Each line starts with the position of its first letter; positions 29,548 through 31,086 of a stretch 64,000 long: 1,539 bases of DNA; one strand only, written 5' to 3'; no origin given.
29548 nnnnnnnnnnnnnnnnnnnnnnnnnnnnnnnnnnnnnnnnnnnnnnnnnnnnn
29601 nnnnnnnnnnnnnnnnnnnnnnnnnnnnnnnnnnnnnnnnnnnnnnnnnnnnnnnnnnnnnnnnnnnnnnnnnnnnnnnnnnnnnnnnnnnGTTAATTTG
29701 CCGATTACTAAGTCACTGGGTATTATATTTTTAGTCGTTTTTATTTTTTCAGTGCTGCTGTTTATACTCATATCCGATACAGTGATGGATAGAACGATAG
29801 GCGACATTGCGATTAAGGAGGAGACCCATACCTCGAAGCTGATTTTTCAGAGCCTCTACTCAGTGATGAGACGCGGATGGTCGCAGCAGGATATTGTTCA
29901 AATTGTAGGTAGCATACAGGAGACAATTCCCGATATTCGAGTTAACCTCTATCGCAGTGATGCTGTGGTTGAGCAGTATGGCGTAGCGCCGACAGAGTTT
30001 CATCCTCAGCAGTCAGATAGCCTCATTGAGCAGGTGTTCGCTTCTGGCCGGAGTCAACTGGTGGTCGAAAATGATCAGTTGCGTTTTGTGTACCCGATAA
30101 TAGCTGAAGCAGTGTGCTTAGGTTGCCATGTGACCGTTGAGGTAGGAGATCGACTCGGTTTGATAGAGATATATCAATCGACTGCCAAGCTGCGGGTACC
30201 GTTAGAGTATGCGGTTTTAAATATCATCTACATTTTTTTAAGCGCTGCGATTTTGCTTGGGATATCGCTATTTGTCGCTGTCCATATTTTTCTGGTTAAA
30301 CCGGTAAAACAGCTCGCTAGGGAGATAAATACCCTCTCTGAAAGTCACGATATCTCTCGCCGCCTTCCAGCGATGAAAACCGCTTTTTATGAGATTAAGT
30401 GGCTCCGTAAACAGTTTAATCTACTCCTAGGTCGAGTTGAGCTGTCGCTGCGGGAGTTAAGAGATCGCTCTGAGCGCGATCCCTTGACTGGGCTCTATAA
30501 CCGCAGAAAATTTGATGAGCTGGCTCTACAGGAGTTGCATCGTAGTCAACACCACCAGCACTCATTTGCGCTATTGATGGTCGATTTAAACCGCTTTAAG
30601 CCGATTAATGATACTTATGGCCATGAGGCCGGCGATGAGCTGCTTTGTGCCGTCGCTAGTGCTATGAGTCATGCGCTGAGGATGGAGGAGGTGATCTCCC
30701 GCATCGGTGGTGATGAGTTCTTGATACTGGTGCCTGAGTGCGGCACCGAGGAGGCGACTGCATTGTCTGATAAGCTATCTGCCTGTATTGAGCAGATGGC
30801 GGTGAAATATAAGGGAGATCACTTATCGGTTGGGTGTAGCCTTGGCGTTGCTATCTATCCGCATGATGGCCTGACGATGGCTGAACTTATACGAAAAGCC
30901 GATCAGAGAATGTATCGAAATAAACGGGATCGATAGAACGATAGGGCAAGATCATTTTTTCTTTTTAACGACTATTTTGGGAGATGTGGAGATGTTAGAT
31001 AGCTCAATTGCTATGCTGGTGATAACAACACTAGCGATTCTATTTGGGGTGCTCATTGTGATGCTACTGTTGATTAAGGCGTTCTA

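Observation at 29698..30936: Diguanylate cyclase with a periplasmic CxxCH (c-type haem) sensor domain, sitting between yqiJ and flotillin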

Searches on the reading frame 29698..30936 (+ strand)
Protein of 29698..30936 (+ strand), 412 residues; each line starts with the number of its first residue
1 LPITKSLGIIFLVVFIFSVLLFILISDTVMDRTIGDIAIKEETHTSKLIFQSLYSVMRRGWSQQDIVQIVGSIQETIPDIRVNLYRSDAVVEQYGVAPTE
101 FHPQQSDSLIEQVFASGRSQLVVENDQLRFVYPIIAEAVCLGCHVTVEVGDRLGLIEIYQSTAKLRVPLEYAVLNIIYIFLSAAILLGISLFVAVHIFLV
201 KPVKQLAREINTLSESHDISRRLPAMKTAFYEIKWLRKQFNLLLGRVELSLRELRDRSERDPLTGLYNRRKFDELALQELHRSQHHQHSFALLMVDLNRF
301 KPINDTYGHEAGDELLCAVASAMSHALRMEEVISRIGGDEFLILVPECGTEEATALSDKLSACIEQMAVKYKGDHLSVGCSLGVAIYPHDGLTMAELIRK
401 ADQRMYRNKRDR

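Call 3: search_protein_families(library=pfam, proteins=[window:29698-30936:+], max_evalue=0.1)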
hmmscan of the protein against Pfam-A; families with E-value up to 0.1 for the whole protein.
window:29698-30936:+ (412 aa): 3 families
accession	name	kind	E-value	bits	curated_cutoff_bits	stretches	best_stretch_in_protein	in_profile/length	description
PF00990.26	GGDEF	-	1e-45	155.8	23.8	1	260-411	3-157/161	Diguanylate cyclase, GGDEF domain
PF11845.13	Tll0287-like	-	0.011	16.6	24.1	1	115-151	86-115/144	Tll0287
PF22335.1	Cas10-Cmr2_palm2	-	0.073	13.6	27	0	336-407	57-122/133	Cas10/Cmr2, second palm domain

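Call 4: search_protein_families(library=ncbifam, proteins=[window:29698-30936:+], max_evalue=0.1)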
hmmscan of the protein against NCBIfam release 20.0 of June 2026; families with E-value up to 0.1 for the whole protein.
window:29698-30936:+ (412 aa): 24 families
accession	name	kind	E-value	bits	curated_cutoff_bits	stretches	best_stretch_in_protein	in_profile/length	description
NF007423.1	PRK09966.1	equivalog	1.7e-52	178.6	325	1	150-409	127-390/390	diguanylate cyclase DgcN/YfiN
TIGR00254.1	GGDEF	domain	3.4e-46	157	37.4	1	256-410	3-158/168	diguanylate cyclase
NF038266.1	diguan_SiaD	equivalog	1.1e-44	152.8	290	1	253-410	89-246/252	biofilm regulation diguanylate cyclase SiaD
NF007380.0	PRK09894.1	equivalog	1.9e-38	132.5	256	1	228-410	101-278/296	diguanylate cyclase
NF047654.1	DiguCycDgcRLepto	equivalog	1.2e-36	126.1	500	1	232-410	109-287/295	diguanylate cyclase DgcR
NF007135.0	PRK09581.1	equivalog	1.5e-36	126.2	474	1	255-410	289-446/457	PleD family two-component system response regulator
NF007298.0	PRK09776.1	equivalog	5.2e-34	117.3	1135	1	251-410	677-836/1111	diguanylate cyclase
NF045675.1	PhdiestaseDibA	equivalog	5e-33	114.3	980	1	250-410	195-355/623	phosphodiesterase DibA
NF051473.1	DigCycDgcsShew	equivalog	1.3e-28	100.2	400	1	254-410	131-282/291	diguanylate cyclase DgcS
NF041606.1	dguan_cyc_DgcA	equivalog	1.3e-28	99.9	370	1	254-410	174-330/340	diguanylate cyclase DgcA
NF007474.0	PRK10060.1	equivalog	3.7e-28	98.1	782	1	254-410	233-386/663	cyclic di-GMP phosphodiesterase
NF011955.1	PRK15426.1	equivalog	2.2e-27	95.5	408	1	258-410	398-552/564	cellulose biosynthesis regulator diguanylate cyclase DgcQ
NF007599.0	PRK10245.1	equivalog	1.5e-26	92.7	402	1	233-410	188-361/371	diguanylate cyclase AdrA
NF040885.1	diguan_DgcJ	equivalog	8.2e-26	90.8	500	1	260-411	343-488/493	diguanylate cyclase DgcJ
NF053781.1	cdiGMPphdstlr2612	equivalog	4.3e-25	87.6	1600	1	253-411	835-994/1268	Tlr1612 family c-di-GMP phosphodiesterase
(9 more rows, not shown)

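Call 6: search_solved_structures(query=window:29698-30936:+, max_evalue=1, show_alignments=0)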
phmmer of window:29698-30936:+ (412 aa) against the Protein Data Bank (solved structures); distinct sequences matched with E-value up to 1: 59.
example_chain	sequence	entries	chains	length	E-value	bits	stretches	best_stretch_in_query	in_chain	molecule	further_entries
4urs_A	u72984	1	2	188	8.5e-30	107.4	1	251-410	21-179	DIGUANYLATE CYCLASE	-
6zxm_A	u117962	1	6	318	5.2e-29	104.8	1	232-409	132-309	Putative GGDEF/response regulator receiver domain protein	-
4urg_A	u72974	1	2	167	1.2e-28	103.6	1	261-410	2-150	DIGUANYLATE CYCLASE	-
7e6g_A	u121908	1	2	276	1.4e-28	103.4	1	237-410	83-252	Putative GGDEF domain protein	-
6zxb_A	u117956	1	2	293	7.7e-28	101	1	232-409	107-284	Putative GGDEF/response regulator receiver domain protein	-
4urq_U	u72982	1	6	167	9.1e-28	100.7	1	261-410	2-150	DIGUANYLATE CYCLASE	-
6zxc_A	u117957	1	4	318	9.2e-28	100.7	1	232-409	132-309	Putative GGDEF/response regulator receiver domain protein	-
5llw_B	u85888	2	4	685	2.3e-27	99.4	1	239-410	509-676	Diguanylate cyclase (GGDEF) domain-containing protein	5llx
6et7_A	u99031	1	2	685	5.8e-27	98.1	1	239-410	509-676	Diguanylate cyclase (GGDEF) domain-containing protein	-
9t28_A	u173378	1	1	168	1.1e-25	93.9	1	260-410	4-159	diguanylate cyclase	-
3i5c_A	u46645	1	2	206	4.6e-25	91.8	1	250-410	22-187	Fusion of General control protein GCN4 and WSPR response regulator protein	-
4yme_A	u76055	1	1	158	5.5e-25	91.6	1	258-410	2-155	sensory box/GGDEF family protein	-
3i5b_A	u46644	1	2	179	1.6e-24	90.1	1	260-410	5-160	WspR response regulator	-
3bre_A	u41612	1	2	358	2.7e-24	89.3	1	251-410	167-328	Probable two-component response regulator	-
5xgb_A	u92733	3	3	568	3e-24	89.1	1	255-409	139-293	Uncharacterized protein | Uncharacterized protein PA0861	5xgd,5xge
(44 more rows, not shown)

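Call 49: search_protein_families(library=padloc, proteins=[window:29698-30936:+], max_evalue=0.01)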
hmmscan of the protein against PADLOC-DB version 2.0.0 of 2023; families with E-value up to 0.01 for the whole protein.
window:29698-30936:+ (412 aa): 0 families

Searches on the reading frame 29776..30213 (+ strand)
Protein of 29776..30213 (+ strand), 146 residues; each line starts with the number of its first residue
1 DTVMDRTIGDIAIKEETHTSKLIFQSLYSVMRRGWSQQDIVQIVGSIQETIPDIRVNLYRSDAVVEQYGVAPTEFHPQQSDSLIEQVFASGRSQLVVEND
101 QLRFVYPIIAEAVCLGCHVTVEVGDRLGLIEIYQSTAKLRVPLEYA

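Call 21: search_solved_structures(query=A3, max_evalue=10, show_alignments=4)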
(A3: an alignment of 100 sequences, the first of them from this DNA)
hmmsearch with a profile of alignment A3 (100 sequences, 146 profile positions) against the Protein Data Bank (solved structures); distinct sequences matched with E-value up to 10: 16.
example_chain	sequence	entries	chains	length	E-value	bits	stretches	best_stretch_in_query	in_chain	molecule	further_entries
3b42_A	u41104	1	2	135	4.9e-05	26.2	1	10-120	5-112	Methyl-accepting chemotaxis protein, putative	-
3b47_A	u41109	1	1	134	9e-05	25.4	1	7-121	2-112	Methyl-accepting chemotaxis protein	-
1i77_A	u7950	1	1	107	0.018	17.9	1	97-122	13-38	CYTOCHROME C3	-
7w2j_C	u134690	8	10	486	0.15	14.9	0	108-127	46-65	Fructose dehydrogenase cytochrome subunit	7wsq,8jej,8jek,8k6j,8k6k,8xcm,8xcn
5b82_A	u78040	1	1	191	0.28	14.1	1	94-120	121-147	Tll0287 protein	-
3oes_A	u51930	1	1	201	0.36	13.7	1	20-88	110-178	GTPase RhebL1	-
2c8s_A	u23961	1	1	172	0.44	13.4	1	75-125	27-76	CYTOCHROME C-L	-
2gvs_A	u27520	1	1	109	0.84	12.5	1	81-125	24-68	chemosensory protein CSP-sg4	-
3drx_A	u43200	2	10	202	0.9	12.4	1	25-77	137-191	BTB/POZ domain-containing protein KCTD5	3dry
7c90_A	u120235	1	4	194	0.99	12.3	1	78-125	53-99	Cytochrome c, mono-and diheme variant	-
8u7z_K1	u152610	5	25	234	1.3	11.9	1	25-77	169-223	BTB/POZ domain-containing protein KCTD5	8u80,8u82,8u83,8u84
8u81_K1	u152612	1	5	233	1.3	11.8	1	25-77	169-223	BTB/POZ domain-containing protein KCTD5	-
6r6n_B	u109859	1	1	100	1.4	11.8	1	109-130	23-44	KustA0088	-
6r6m_B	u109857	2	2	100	1.5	11.7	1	109-130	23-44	Kusta0088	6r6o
2fw5_A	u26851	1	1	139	2.4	11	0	110-124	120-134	DHC, diheme cytochrome c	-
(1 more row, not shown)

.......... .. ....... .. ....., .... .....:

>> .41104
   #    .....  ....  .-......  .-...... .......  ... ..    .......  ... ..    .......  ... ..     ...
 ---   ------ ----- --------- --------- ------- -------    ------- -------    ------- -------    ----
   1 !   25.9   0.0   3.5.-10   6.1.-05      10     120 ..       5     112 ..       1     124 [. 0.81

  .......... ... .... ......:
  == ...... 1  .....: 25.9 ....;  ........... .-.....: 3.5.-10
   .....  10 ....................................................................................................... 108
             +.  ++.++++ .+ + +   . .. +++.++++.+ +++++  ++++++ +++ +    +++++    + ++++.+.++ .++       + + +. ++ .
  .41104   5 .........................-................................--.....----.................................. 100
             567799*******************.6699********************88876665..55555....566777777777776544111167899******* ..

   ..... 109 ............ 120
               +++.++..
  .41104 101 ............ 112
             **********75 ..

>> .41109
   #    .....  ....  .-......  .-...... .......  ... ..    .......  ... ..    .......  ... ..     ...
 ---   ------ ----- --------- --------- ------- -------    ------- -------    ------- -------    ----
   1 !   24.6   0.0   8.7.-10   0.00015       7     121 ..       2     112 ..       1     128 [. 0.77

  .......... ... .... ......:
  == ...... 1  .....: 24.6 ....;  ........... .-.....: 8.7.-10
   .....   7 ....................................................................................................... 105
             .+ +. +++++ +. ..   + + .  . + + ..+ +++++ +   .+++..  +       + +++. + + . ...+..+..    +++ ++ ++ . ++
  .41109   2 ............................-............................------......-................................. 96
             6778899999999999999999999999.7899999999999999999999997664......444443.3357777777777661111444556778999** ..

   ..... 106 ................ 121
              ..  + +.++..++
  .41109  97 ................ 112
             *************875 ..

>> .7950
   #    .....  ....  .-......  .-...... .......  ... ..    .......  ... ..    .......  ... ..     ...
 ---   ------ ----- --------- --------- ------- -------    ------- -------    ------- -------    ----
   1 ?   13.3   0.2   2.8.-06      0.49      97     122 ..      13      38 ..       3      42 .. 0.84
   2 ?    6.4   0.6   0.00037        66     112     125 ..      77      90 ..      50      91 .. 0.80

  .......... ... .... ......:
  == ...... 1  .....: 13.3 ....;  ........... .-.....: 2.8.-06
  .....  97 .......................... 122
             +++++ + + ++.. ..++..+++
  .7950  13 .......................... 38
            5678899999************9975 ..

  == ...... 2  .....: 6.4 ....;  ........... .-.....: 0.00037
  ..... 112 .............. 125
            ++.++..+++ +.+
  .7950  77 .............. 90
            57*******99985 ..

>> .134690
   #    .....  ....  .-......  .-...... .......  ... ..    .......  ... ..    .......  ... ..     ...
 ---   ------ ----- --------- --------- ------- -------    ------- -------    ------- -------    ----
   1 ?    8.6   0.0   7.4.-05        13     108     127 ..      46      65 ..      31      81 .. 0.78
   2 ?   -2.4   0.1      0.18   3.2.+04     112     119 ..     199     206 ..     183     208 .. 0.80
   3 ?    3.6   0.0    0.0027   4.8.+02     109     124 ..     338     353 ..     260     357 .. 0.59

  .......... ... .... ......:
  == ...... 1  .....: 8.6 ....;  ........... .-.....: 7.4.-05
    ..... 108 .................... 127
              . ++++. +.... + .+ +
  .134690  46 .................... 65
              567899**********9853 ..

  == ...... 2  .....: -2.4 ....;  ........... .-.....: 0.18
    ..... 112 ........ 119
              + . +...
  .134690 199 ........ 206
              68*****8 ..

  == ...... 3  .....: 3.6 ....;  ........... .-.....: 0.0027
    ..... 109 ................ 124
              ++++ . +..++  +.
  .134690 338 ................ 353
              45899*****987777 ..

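Call 23: search_protein_families(library=pfam, alignment_id=A3, max_evalue=1)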
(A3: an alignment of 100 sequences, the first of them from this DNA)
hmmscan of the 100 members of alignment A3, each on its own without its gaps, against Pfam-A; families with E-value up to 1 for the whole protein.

A. member 1, seq(146 aa): 2 families
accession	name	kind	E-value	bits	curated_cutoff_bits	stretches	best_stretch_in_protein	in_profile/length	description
PF11845.13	Tll0287-like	-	0.0017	19.2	24.1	1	86-133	86-122/144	Tll0287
PF21563.3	Mcp40H-20_sensor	-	0.11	13.3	27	1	40-119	19-96/112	Methyl-accepting chemotaxis sensory transducer, class 40H, sensor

B. families by the number of members that match (of 100 scanned): 84 families (the first 25 are shown)
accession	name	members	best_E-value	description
PF11845.13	Tll0287-like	91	3.7e-06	Tll0287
PF21563.3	Mcp40H-20_sensor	44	1.7e-06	Methyl-accepting chemotaxis sensory transducer, class 40H, sensor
PF13442.11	Cytochrome_CBB3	11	0.013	Cytochrome C oxidase, cbb3-type, subunit III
PF13625.11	Helicase_C_3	8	0.015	Helicase conserved C-terminal domain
PF20776.3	SLS1_N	4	0.064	SLS1 protein N-terminal domain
PF16694.10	Cytochrome_P460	4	0.066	Cytochrome P460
PF08587.17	UBA_2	3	0.082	Ubiquitin associated domain (UBA)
PF23617.1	EF-hand_15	2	0.012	EF-hand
PF10145.14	PhageMin_Tail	2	0.015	Phage-related minor tail protein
PF14376.11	Haem_bd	2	0.017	Haem-binding domain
PF05193.26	Peptidase_M16_C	2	0.025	Peptidase M16 inactive domain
PF08623.16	TIP120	2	0.028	TATA-binding protein interacting (TIP20)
PF18152.6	DAHP_snth_FXD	2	0.049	DAHP synthase ferredoxin-like domain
PF09524.15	Phg_2220_C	2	0.064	Conserved phage C-terminus (Phg_2220_C)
PF03278.18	IpaB_EvcA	1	0.00058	IpaB/EvcA family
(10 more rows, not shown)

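Call 28: predict_structure(alignment_id=A3)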
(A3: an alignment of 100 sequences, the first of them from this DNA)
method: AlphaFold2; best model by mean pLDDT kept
length: 146 residues; sequences in the alignment: 100
mean_pLDDT: 91.9   pTM: 0.86
mean pLDDT of the five models: 91.9, 91.8, 91.5, 90.5, 89.4
residues with pLDDT >= 90: 104; 70-90: 41; 50-70: 1; < 50: 0
segments of 3 or more residues with pLDDT < 50: none
pLDDT, mean of each block of 10 residues (from residue 1): 88 93 93 87 92 93 93 80 96 94 97 95 97 92 85
secondary structure, 60 per line:
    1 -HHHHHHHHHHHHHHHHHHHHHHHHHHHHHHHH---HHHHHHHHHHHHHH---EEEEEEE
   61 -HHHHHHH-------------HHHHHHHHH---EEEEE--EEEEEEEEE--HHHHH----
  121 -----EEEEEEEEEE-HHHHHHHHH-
elements in order: H2-33 H37-50 E54-60 H62-68 H82-90 E94-98 E101-109 H112-116 E126-135 H137-145

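Call 33: fold_search(model_id=the predicted structure, library=pdb)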
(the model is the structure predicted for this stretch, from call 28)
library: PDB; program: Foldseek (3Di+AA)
matches with E <= 10: 525; with E <= 0.001: 4
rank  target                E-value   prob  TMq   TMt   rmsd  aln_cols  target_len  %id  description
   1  3b42_B                3.8e-05  1.00  0.45  0.51  13.3       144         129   22  Periplasmic sensor domain of chemotaxis protein GSU0935 (released 2008-04-08)
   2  3b42_A                1.3e-04  1.00  0.41  0.46  14.2       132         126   23  Periplasmic sensor domain of chemotaxis protein GSU0935 (released 2008-04-08)
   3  7dud_A                1.9e-04  1.00  0.60  0.59   5.9       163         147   15  Crystal Structure of erWalK (released 2022-01-19)
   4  3b47                  5.8e-04  1.00  0.39  0.46  14.6       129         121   19  Periplasmic sensor domain of chemotaxis protein GSU0582 (released 2008-04-08)
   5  5b82                  6.8e-03  1.00  0.52  0.48   5.5       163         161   11  Crystal structure of the cyanobacterial heme-protein Tll0287 (released 2017-05-03)
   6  6e09_C                9.4e-03  0.97  0.43  0.27   7.8       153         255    8  Crystal Structure of Helicobacter pylori TlpA Chemoreceptor Ligand Binding Domain (released 2018-09-12)
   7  3cwf_B                2.6e-02  0.99  0.47  0.59   4.5       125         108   14  Crystal structure of PAS domain of two-component sensor histidine kinase (released 2008-05-06)
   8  5gpo_B                4.0e-02  0.44  0.27  0.31  11.2       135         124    7  The sensor domain structure of the zinc-responsive histidine kinase CzcS from Pseudomonas Aeruginosa (released 2017-08-09)
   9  9heh                  5.5e-02  0.97  0.52  0.29   5.6       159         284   12  Structure of the ligand binding domain of the chemoreceptor MkcA (DSOMK10_RS0100305) of Dickeya solani MK10 in complex w (released 2025-08-06)
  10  9kp3_A                5.9e-02  0.96  0.45  0.25   5.2       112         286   13  Ligand binding domain of Pseudomonas Aeruginosa PAO1 chemoreceptor TlpQ in complex with MHF (released 2025-11-26)
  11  6fu4_B                5.9e-02  0.94  0.44  0.23   5.9       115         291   16  Ligand binding domain (LBD) of the p. aeruginosa histamine receptor TlpQ (released 2018-05-16)
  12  6fu4_C                6.6e-02  0.95  0.45  0.24   5.8       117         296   15  Ligand binding domain (LBD) of the p. aeruginosa histamine receptor TlpQ (released 2018-05-16)
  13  6fu4_D                6.6e-02  0.93  0.43  0.23   5.9       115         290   16  Ligand binding domain (LBD) of the p. aeruginosa histamine receptor TlpQ (released 2018-05-16)
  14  4qpr                  7.1e-02  0.84  0.42  0.43   6.7       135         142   14  CRYSTAL STRUCTURE OF GAF DOMAIN of POTASSIUM SENSOR HISTIDINE KINASE KDPD FROM ESCHERICHIA COLI (released 2015-09-02)
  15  2qkp_A                7.5e-02  0.51  0.36  0.38   6.3       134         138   14  Crystal structure of C-terminal domain of SMU_1151c from Streptococcus mutans (released 2007-07-24)
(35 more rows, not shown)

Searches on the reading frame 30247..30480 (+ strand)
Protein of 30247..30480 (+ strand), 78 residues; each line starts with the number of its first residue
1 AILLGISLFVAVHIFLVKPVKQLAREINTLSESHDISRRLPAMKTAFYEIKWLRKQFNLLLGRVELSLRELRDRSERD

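Call 55: search_protein_families(library=pfam, proteins=[window:30247-30480:+], max_evalue=10)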
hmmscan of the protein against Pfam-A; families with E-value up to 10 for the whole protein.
seq(78 aa): 1 family
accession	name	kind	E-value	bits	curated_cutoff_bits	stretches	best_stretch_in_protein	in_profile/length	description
PF00672.30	HAMP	-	0.032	15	25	1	16-44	6-32/53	HAMP domain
